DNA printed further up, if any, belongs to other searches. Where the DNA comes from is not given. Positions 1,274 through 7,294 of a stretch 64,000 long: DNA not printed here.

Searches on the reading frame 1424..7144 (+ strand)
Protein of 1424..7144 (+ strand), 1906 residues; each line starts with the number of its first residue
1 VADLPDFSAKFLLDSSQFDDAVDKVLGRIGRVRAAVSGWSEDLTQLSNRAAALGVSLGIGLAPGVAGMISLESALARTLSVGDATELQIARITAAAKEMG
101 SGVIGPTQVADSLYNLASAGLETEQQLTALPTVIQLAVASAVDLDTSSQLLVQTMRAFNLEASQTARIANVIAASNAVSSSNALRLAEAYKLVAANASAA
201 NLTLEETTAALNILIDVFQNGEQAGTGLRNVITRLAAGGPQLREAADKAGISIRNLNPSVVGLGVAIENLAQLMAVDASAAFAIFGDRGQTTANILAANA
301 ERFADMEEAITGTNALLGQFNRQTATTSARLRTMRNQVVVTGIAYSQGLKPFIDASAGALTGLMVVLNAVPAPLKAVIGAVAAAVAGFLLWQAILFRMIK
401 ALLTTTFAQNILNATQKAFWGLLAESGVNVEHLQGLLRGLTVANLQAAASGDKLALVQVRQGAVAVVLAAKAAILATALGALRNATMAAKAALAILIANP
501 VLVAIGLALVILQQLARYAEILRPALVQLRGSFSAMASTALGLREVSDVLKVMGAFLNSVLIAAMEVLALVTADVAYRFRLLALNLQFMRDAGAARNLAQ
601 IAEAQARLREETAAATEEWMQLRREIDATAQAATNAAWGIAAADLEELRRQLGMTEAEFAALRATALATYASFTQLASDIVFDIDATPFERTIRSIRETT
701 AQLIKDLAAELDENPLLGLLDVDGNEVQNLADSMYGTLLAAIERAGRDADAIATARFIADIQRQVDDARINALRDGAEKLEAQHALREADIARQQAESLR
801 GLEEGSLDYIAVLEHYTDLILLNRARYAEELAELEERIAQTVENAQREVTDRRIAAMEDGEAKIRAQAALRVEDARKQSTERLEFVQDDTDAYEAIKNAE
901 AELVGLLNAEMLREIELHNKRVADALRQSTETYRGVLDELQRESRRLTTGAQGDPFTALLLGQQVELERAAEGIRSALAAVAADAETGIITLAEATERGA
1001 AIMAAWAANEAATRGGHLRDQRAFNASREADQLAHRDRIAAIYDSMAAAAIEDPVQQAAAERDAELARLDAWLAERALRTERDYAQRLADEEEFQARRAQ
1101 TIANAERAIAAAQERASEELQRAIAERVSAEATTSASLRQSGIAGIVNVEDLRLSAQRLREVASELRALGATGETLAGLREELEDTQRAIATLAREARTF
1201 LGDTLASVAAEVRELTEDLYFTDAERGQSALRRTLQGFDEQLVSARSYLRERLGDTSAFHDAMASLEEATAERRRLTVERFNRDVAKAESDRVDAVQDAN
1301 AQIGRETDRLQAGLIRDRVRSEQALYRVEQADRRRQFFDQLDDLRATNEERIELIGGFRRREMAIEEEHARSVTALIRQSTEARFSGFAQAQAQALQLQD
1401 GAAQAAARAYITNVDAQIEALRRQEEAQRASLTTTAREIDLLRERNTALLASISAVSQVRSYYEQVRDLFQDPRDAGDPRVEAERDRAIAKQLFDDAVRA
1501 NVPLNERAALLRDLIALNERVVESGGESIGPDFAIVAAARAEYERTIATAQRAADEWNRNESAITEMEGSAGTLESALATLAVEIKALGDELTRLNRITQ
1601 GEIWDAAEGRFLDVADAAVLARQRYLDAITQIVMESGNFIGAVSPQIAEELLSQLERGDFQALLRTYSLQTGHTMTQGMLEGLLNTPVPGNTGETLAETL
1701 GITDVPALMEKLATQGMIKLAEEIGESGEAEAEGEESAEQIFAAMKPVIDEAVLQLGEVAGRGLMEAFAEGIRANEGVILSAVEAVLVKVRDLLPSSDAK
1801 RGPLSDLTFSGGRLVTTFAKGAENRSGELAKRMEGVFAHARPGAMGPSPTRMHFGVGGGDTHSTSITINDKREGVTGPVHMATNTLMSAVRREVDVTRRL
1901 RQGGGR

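Call 18: search_protein_families(library=pfam, proteins=[window:1424-7144:+], max_evalue=0.01)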
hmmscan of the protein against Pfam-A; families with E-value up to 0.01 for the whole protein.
window:1424-7144:+ (1906 aa): 1 family
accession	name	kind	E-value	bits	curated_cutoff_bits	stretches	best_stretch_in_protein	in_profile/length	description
PF10145.14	PhageMin_Tail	-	1.4e-30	107.1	33.2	1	94-285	2-200/201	Phage-related minor tail protein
